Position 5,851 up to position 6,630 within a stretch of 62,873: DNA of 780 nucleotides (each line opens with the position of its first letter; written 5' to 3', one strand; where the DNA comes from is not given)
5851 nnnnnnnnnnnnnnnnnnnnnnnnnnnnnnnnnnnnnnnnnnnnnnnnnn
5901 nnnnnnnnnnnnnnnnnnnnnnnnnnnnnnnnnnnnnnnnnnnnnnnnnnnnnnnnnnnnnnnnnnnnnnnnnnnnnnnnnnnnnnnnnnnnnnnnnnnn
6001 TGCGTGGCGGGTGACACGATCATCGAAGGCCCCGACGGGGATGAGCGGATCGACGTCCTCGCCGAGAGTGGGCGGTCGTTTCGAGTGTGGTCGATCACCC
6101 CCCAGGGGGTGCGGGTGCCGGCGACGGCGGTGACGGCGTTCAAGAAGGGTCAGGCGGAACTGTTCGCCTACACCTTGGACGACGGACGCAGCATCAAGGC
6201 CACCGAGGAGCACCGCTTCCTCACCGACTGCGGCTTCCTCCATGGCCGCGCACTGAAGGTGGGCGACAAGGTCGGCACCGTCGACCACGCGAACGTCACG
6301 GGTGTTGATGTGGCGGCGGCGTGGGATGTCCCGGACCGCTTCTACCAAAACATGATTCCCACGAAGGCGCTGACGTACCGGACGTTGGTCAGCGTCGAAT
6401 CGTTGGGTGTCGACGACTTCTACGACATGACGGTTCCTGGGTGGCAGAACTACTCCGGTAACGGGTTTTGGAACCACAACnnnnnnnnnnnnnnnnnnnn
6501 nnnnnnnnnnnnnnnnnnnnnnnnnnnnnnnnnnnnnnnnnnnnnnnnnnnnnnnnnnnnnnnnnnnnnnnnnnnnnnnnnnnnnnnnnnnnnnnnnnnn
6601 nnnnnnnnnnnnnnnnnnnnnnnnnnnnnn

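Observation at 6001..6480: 160-aa mini-intein inside a structural tail-tip protein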

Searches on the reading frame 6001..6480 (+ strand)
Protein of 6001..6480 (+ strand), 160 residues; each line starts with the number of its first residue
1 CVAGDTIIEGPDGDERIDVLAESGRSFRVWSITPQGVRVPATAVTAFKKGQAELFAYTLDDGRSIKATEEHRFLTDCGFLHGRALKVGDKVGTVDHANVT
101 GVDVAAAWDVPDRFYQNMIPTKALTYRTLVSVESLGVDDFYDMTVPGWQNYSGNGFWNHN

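Call 3: search_protein_families(library=pfam, proteins=[window:6001-6480:+], max_evalue=1)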
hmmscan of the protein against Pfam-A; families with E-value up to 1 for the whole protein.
window:6001-6480:+ (160 aa): 2 families
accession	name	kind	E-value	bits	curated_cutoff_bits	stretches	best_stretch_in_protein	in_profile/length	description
PF14890.11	Intein_splicing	-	7.6e-12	45.7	35.8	1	26-160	20-155/155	Intein splicing domain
PF07591.16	PT-HINT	-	0.00095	19.9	27.7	1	47-94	39-90/137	Pretoxin HINT domain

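Call 4: search_solved_structures(query=window:6001-6480:+, max_evalue=1, show_alignments=3)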
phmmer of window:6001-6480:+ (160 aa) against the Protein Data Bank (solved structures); distinct sequences matched with E-value up to 1: 33.
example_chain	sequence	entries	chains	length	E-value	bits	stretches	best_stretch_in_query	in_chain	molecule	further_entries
6frg_A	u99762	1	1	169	7e-11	45.5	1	2-156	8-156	Replicative DNA helicase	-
6frh_A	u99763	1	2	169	7e-11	45.5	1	2-156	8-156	Replicative DNA helicase,Replicative DNA helicase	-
1mi8_A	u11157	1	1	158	2.9e-10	43.5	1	2-156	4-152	DnaB intein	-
6fre_A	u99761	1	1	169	1.8e-09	41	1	2-156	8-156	Replicative DNA helicase,Replicative DNA helicase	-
4o1r_A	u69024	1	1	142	5.1e-09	39.5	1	2-79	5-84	Replicative DNA helicase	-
5ol5_A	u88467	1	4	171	5.3e-06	29.7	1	27-76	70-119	DNA polymerase III subunit alpha,DNA polymerase III subunit alpha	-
5ol1_A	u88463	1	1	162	7.3e-06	29.2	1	26-76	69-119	DNA polymerase III subunit alpha,DNA polymerase III subunit alpha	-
7qil_A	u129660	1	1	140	7.9e-06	29.1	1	20-78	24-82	DnaE intein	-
1zd7_A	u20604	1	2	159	8.1e-06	29.1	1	26-77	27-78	DNA polymerase III alpha subunit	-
3nzm_A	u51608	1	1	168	9.6e-06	28.8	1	26-77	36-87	DNA polymerase III subunit alpha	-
1zde_A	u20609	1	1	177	1.2e-05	28.5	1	26-76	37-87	DNA polymerase III alpha subunit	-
4gig_A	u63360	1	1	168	4.9e-05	26.5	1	26-77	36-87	DNA polymerase III subunit alpha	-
5ol7_A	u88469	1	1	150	0.00027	24.1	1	29-78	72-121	DNA-directed DNA polymerase,DNA-directed DNA polymerase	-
4lx3_A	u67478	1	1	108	0.00049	23.3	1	28-78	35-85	DNA polymerase III, alpha subunit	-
4kl6_A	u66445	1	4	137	0.00049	23.3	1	29-78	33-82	DNA-directed DNA polymerase,Nucleic acid binding, OB-fold, tRNA/helicase-type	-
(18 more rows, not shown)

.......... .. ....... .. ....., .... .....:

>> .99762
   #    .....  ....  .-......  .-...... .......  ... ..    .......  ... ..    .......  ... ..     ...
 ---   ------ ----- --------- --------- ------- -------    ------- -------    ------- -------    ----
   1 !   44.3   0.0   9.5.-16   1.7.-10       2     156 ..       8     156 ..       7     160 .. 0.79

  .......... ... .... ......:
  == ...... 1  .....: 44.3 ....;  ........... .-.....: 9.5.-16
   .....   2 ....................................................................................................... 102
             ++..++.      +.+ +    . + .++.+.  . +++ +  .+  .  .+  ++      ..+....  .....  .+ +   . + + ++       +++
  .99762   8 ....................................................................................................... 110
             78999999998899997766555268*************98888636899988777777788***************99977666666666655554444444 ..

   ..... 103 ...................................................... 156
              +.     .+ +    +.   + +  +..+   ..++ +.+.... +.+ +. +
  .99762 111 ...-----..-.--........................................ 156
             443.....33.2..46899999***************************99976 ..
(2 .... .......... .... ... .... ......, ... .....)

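Call 21: search_dna_similar(query=window:6001-6480:+, collection=phages, mode=protein, max_rows=40, max_evalue=0.001)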
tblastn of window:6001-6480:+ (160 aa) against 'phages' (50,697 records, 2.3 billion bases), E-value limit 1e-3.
Records with a match: 7; places in all: 7; records where one place covers at least 80% of the query: 4.
Best place of each record, by identity: <60% 7.
By first word of the organism name: Corynebacterium 2; Planktothrix 2; Moorella 1; Caudoviricetes 1; Streptococcus 1.
By host as written in the record: Planktothrix agardhii HAB637 2; - 1; Corynebacterium glutamicum 1; Moorella thermoacetica DSM 103132 1; Rattus norvegicus 1; Streptococcus agalactiae 1.
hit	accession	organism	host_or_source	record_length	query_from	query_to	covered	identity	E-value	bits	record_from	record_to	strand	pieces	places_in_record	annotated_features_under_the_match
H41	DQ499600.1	Corynebacterium phage P1201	-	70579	1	160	100%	27.9%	8e-7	53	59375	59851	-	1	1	putivate ribonucleotide reductase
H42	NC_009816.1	Corynebacterium phage P1201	Corynebacterium glutamicum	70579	1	160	100%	27.9%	8e-7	53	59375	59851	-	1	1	ribonucleotide reductase large subunit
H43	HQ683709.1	Planktothrix phage PaV-LD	Planktothrix agardhii HAB637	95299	1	160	100%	27.5%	5e-9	59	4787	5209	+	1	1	replicative DNA helicase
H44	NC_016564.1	Planktothrix phage PaV-LD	Planktothrix agardhii HAB637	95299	1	160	100%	27.5%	5e-9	59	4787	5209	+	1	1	DnaB-like replicative helicase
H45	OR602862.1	Moorella phage MTATph1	Moorella thermoacetica DSM 103132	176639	1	91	57%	33.3%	1e-5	50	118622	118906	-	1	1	ribonucleoside-diphosphate reductase large subunit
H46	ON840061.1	Caudoviricetes sp.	Rattus norvegicus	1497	1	94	59%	31.9%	2e-5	49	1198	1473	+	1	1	large terminase protein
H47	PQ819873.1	Streptococcus phage vB_SagM-GXN1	Streptococcus agalactiae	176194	1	94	59%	27.3%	9e-4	44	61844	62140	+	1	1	terminase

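Call 22: find_homologous_proteins(query=window:6001-6480:+)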
Query window:6001-6480:+ (160 aa): 2 proteins with E <= 0.001 among 35 candidates.
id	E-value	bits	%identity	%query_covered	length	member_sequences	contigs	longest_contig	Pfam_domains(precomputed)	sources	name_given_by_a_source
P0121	9.8e-36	141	55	78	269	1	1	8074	PF14594.14,PF14890.12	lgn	-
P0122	5.6e-19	87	54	51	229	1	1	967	PF14594.14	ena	-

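Call 26: search_protein_families(library=ncbifam, proteins=[window:6001-6480:+], max_evalue=0.01)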
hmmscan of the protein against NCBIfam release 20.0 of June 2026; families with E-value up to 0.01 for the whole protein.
window:6001-6480:+ (160 aa): 7 families
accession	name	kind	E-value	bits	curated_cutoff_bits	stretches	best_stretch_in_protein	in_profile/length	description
NF005852.0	PRK07773.1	equivalog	1.1e-15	57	780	1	1-93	398-492/886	replicative DNA helicase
TIGR01445.1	intein_Nterm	domain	1.4e-08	35.6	24.5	1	1-75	1-83/83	intein N-terminal splicing region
NF052663.1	RtcB_rel_intein2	exception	6.8e-08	31.8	1050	1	1-78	78-156/626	intein-containing RctB family protein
NF007079.0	PRK09532.1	equivalog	1.1e-06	27.2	1525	1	16-78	791-853/876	DNA polymerase III subunit alpha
NF038136.1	rSAM_Rv_intein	exception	6.5e-06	25.3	700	1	1-96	76-171/574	intein-containing Rv2578c family radical SAM protein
NF006207.0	PRK08332.1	equivalog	0.00015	19.1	2400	0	128-160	1209-1241/1684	vitamin B12-dependent ribonucleotide reductase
NF011491.0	PRK14898.1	equivalog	0.0078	14.3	783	1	49-104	147-206/860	DNA-directed RNA polymerase subunit A''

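Call 33: search_protein_representatives(protein=window:6001-6480:+)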
Query: 160 residues. Proteins with E-value up to 0.001 (for the whole library): 966; up to 1e-10: 91; up to 1e-30: 7. The best 150 are listed.
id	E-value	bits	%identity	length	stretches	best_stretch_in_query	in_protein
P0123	1.9e-48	180.8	54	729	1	1-160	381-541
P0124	4.1e-48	179.7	64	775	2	1-95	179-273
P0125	1.8e-47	177.6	55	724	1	1-160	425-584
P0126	5.1e-47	176.1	55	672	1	1-160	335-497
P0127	4.1e-44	166.7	53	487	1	1-160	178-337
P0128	5.7e-44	166.2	55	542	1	1-160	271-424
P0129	4.9e-38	146.9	62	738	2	1-95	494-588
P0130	6.7e-29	117.2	48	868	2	1-99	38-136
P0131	3.4e-27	111.7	46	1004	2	1-104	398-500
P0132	3.3e-24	102.0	43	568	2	1-92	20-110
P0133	5.3e-24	101.3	44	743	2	1-97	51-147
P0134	5.8e-23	97.9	46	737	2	1-88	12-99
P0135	1.1e-22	97.0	43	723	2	1-92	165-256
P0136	2.7e-22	95.7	48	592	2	1-91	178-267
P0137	2.8e-22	95.7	46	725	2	1-93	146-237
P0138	1.2e-21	93.6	48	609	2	1-101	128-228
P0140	4.3e-21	91.8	45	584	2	1-91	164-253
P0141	2.2e-20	89.5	39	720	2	1-121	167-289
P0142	2.4e-19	86.1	42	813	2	1-93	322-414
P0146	2.2e-16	76.5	37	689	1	1-160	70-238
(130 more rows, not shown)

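Call 34: search_protein_families(library=pfam, proteins=[P0123, P0124, P0125, P0126, P0127, P0128, P0129, P0130, P0131, P0132], max_evalue=0.001)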
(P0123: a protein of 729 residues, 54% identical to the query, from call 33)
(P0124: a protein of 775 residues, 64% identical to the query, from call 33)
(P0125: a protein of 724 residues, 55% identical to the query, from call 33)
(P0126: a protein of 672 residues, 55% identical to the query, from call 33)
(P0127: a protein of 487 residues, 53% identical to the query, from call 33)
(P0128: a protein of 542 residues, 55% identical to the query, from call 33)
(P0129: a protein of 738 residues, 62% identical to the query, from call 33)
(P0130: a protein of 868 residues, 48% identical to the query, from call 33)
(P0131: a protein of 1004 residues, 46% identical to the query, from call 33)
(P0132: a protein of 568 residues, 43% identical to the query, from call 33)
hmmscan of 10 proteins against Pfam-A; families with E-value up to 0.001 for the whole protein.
P0123 (729 aa): 2 families
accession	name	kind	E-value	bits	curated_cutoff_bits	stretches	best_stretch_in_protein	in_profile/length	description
PF14594.13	Sipho_Gp37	-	2.5e-91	306.9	26.2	1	37-699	2-370/370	Siphovirus ReqiPepy6 Gp37-like protein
PF14890.11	Intein_splicing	-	6.4e-10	39.5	35.8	1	429-541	45-155/155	Intein splicing domain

P0124 (775 aa): 1 family
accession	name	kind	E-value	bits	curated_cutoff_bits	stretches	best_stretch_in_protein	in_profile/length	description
PF14890.11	Intein_splicing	-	4.4e-11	43.2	35.8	1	195-357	12-155/155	Intein splicing domain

P0125 (724 aa): 2 families
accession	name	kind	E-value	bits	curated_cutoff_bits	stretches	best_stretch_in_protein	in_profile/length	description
PF14594.13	Sipho_Gp37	-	1.7e-28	100.1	26.2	1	33-683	2-362/370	Siphovirus ReqiPepy6 Gp37-like protein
PF14890.11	Intein_splicing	-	5.5e-12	46.2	35.8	1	439-584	10-155/155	Intein splicing domain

P0126 (672 aa): 2 families
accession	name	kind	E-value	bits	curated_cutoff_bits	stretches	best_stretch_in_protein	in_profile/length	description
PF14594.13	Sipho_Gp37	-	2.3e-92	310.3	26.2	1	1-644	2-369/370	Siphovirus ReqiPepy6 Gp37-like protein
PF14890.11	Intein_splicing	-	1.2e-06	28.8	35.8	1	380-497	41-155/155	Intein splicing domain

P0127 (487 aa): 2 families
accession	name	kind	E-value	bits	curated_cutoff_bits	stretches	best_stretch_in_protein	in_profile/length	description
PF14594.13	Sipho_Gp37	-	8.4e-44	150.5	26.2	1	2-459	170-369/370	Siphovirus ReqiPepy6 Gp37-like protein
PF14890.11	Intein_splicing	-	5.4e-06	26.7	35.8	1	221-337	39-155/155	Intein splicing domain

P0128 (542 aa): 2 families
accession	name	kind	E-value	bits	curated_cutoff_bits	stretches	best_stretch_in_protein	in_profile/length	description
PF14594.13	Sipho_Gp37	-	2.9e-55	188.2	26.2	2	13-276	133-293/370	Siphovirus ReqiPepy6 Gp37-like protein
PF14890.11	Intein_splicing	-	1e-12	48.6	35.8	1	311-424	36-155/155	Intein splicing domain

P0129 (738 aa): 2 families
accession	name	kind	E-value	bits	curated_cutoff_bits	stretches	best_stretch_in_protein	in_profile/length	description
PF14594.13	Sipho_Gp37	-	3.2e-23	82.8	26.2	1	64-682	2-315/370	Siphovirus ReqiPepy6 Gp37-like protein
PF14890.11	Intein_splicing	-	7.2e-08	32.8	35.8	0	522-585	23-93/155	Intein splicing domain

P0130 (868 aa): 4 families
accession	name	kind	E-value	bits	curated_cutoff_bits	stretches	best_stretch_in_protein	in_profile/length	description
PF00176.29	SNF2-rel_dom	-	6.3e-22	78.5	24.9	1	360-635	52-266/290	SNF2-related domain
PF00271.37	Helicase_C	-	4.6e-16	59.5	23.5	1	701-810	5-110/110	Helicase conserved C-terminal domain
PF14890.11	Intein_splicing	-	3.7e-13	50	35.8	1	73-344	31-155/155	Intein splicing domain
PF04851.21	ResIII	-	0.00025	21.5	22.5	1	345-498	34-163/164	Type III restriction enzyme, res subunit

P0131 (1004 aa): 2 families
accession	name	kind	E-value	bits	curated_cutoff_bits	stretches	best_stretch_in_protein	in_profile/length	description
PF13481.12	AAA_25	-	6.1e-17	62.3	27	1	705-840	43-192/195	AAA domain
PF14890.11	Intein_splicing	-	1e-10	42.1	35.8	1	445-704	45-155/155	Intein splicing domain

P0132 (568 aa): 1 family
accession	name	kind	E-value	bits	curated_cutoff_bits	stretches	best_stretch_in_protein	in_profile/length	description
PF14890.11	Intein_splicing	-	4e-12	46.6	35.8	1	67-311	44-155/155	Intein splicing domain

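Call 35: search_protein_families(library=pfam, proteins=[P0133, P0134, P0135, P0136, P0137, P0138, P0140, P0141, P0142, P0146], max_evalue=0.001)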
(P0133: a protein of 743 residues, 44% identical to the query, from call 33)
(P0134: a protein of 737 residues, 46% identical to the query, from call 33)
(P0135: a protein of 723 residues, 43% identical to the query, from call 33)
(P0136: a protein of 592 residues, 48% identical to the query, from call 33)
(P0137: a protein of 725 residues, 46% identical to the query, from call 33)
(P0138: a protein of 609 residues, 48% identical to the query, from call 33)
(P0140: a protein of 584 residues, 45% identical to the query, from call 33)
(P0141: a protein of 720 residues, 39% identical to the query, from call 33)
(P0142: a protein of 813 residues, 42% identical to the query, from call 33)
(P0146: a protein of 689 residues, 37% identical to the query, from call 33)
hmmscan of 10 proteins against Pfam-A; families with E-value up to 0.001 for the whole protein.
P0133 (743 aa): 1 family
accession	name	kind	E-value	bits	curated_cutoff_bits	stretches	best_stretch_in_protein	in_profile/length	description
PF14890.11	Intein_splicing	-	5.8e-12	46.1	35.8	1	74-345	18-155/155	Intein splicing domain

P0134 (737 aa): 2 families
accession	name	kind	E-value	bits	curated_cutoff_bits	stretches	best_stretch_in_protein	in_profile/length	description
PF14890.11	Intein_splicing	-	1.4e-09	38.4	35.8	1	27-345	11-155/155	Intein splicing domain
PF00271.37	Helicase_C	-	0.00061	20.5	23.5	0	582-674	14-110/110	Helicase conserved C-terminal domain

P0135 (723 aa): 2 families
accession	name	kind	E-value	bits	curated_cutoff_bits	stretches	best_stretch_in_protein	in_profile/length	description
PF14890.11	Intein_splicing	-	3.6e-10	40.3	35.8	1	193-457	23-155/155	Intein splicing domain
PF13481.12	AAA_25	-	0.0001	22.4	27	1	457-556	43-168/195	AAA domain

P0136 (592 aa): 2 families
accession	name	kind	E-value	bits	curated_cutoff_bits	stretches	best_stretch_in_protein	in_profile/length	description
PF14890.11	Intein_splicing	-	5.6e-11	42.9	35.8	1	228-461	48-155/155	Intein splicing domain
PF01695.23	IstB_IS21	-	6.2e-07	29.6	24.1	1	462-561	103-196/238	IstB-like ATP binding protein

P0137 (725 aa): 2 families
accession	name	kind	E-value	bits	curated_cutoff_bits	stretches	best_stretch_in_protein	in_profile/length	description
PF14890.11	Intein_splicing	-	6.5e-09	36.2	35.8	1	191-439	42-155/155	Intein splicing domain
PF13481.12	AAA_25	-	8e-07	29.3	27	1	438-570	42-190/195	AAA domain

P0138 (609 aa): 2 families
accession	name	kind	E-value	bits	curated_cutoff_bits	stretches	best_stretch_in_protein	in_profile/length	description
PF01695.23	IstB_IS21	-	4.1e-12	46.6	24.1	1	472-606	103-232/238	IstB-like ATP binding protein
PF14890.11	Intein_splicing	-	3e-10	40.5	35.8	1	171-471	40-155/155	Intein splicing domain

P0140 (584 aa): 2 families
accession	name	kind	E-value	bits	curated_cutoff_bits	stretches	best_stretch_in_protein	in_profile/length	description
PF01695.23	IstB_IS21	-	8.1e-11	42.3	24.1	1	452-582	103-233/238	IstB-like ATP binding protein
PF14890.11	Intein_splicing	-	1.3e-10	41.8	35.8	1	193-451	26-155/155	Intein splicing domain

P0141 (720 aa): 2 families
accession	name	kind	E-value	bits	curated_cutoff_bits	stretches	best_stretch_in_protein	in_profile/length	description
PF14890.11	Intein_splicing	-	3.2e-08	33.9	35.8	1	217-460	47-155/155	Intein splicing domain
PF13481.12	AAA_25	-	0.0001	22.4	27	0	459-577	42-192/195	AAA domain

P0142 (813 aa): 2 families
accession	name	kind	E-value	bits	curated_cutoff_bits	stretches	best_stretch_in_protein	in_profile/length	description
PF14890.11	Intein_splicing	-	8.8e-10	39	35.8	1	366-504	40-155/155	Intein splicing domain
PF13481.12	AAA_25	-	0.00044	20.4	27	0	586-649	133-194/195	AAA domain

P0146 (689 aa): 4 families
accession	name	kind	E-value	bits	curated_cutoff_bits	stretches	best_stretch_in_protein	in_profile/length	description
PF00176.29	SNF2-rel_dom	-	1.3e-15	57.7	24.9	1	240-482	29-250/290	SNF2-related domain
PF14890.11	Intein_splicing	-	1e-08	35.5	35.8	1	92-238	19-155/155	Intein splicing domain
PF00270.35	DEAD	-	3.9e-05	23.9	26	1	239-364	25-132/167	DEAD/DEAH box helicase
PF04851.21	ResIII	-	4e-05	24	22.5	1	239-389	34-162/164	Type III restriction enzyme, res subunit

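Call 49: find_related_loci(query=window:6001-6480:+, collection=viral_contigs, flank=5000)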
Query window:6001-6480:+ (160 aa) in viral_contigs; peptide patterns used: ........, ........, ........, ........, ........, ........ (x = any residue, [..] = any of these).
12 stretches matched a pattern; 1 encode a relative of the query (tblastn E <= 1e-3); 1 distinct loci.
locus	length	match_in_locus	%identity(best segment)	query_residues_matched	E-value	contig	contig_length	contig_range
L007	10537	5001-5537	52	1-160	9e-56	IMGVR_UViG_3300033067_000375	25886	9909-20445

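Call 50: find_related_loci(query=window:6001-6480:+, collection=genome_contigs, flank=5000)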
Query window:6001-6480:+ (160 aa) in genome_contigs; peptide patterns used: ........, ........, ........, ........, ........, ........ (x = any residue, [..] = any of these).
102 stretches matched a pattern; 1 encode a relative of the query (tblastn E <= 1e-3); 1 distinct loci.
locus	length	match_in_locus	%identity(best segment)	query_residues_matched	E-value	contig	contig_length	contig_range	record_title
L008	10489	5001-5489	54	1-160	3e-55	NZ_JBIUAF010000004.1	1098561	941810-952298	Nocardia sp. NPDC052566 NPDC052566_374_D5.ctg-0004, whole genome shotgun sequence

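Call 53: predict_structure(alignment_id=A2)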
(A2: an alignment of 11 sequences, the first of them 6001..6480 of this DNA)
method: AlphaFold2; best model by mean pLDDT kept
length: 160 residues; sequences in the alignment: 11
mean_pLDDT: 83.7   pTM: 0.80
mean pLDDT of the five models: 83.7, 82.1, 80.9, 79.1, 78.9
residues with pLDDT >= 90: 59; 70-90: 77; 50-70: 16; < 50: 8
segments of 3 or more residues with pLDDT < 50: 153-160
pLDDT, mean of each block of 10 residues (from residue 1): 87 90 89 82 87 96 91 89 95 74 68 86 89 97 77 42
secondary structure, 60 per line:
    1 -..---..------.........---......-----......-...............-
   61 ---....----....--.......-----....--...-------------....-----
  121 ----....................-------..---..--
elements in order: H17-23 E27-32 E38-43 E45-59 E64-67 E72-75 E78-81 E90-93 H112-115 E125-144

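Call 56: fold_search(model_id=the predicted structure, library=pdb)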
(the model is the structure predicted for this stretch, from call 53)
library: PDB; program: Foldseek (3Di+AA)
matches with E <= 10: 201; with E <= 0.001: 58
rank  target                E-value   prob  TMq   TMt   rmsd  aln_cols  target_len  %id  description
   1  6frh_A                4.2e-10  1.00  0.75  0.75   4.3       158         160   24  Crystal structure of Ssp DnaB Mini-Intein variant M86 (released 2019-01-30)
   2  6frh_B                5.0e-10  1.00  0.74  0.79   3.5       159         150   24  Crystal structure of Ssp DnaB Mini-Intein variant M86 (released 2019-01-30)
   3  6frg                  5.0e-10  1.00  0.73  0.74   8.5       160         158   22  Crystal structure of G-1F mutant of Ssp DnaB Mini-Intein variant M86 (released 2019-01-30)
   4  1mi8                  2.9e-09  1.00  0.73  0.82   2.4       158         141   23  2.0 Angstrom crystal structure of a DnaB intein from Synechocystis sp. PCC 6803 (released 2003-08-19)
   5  6fre                  4.0e-09  1.00  0.74  0.76   2.4       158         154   22  Crystal structure of G-1F/H73A mutant of Ssp DnaB Mini-Intein variant M86 (released 2019-01-30)
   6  4o1r                  9.0e-09  1.00  0.73  0.81   2.5       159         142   24  Crystal structure of NpuDnaB intein (released 2014-03-19)
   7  3ifj_A                3.8e-08  1.00  0.74  0.84   2.2       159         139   20  Crystal structure of Mtu recA intein, splicing domain (released 2009-10-06)
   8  2in8                  4.2e-08  1.00  0.74  0.84   2.8       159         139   19  crystal structure of Mtu recA intein, splicing domain (released 2007-05-01)
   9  5i0a                  4.7e-08  1.00  0.72  0.80   2.6       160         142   20  RecA mini intein in complex with cisplatin (released 2016-09-21)
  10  2imz_B                4.7e-08  1.00  0.72  0.81   5.7       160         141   20  Crystal structure of Mtu recA intein splicing domain (released 2007-05-01)
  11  2in9                  5.0e-08  1.00  0.74  0.84   2.8       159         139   19  crystal structure of Mtu recA intein, splicing domain (released 2007-05-01)
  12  2in0                  5.5e-08  1.00  0.75  0.85   2.2       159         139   19  crystal structure of Mtu recA intein splicing domain (released 2007-05-01)
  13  3igd                  6.9e-08  1.00  0.74  0.85   2.2       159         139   19  Crystal structure of Mtu recA intein, splicing domain (released 2009-10-06)
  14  1zd7_A                1.2e-07  1.00  0.72  0.73   5.0       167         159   21  1.7 Angstrom Crystal Structure Of Post-Splicing Form of a dnaE Intein from Synechocystis Sp. Pcc 6803 (released 2006-01-24)
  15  1zde                  1.4e-07  1.00  0.71  0.71   4.7       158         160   21  1.95 Angstrom Crystal Structure of a dnaE Intein Precursor from Synechocystis Sp. Pcc 6803 (released 2006-01-24)
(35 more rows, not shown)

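Call 88: find_homologous_proteins(query=A4, max_evalue=1e-10)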
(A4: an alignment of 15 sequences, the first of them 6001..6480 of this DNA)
Query A4 (15 sequences) (160 aa, profile of the alignment): 5 proteins with E <= 1e-10 among 7854 candidates.
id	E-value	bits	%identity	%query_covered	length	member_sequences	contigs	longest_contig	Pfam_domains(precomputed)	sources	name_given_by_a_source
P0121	4.3e-50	188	55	78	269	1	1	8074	PF14594.14,PF14890.12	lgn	-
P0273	4.7e-49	185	47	99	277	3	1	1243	PF14594.14,PF14890.12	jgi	jgi:hypothetical protein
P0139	3.3e-27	114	52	59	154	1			-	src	-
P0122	2.0e-25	108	54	51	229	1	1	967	PF14594.14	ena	-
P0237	4.8e-13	68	67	27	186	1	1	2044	PF14594.14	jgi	-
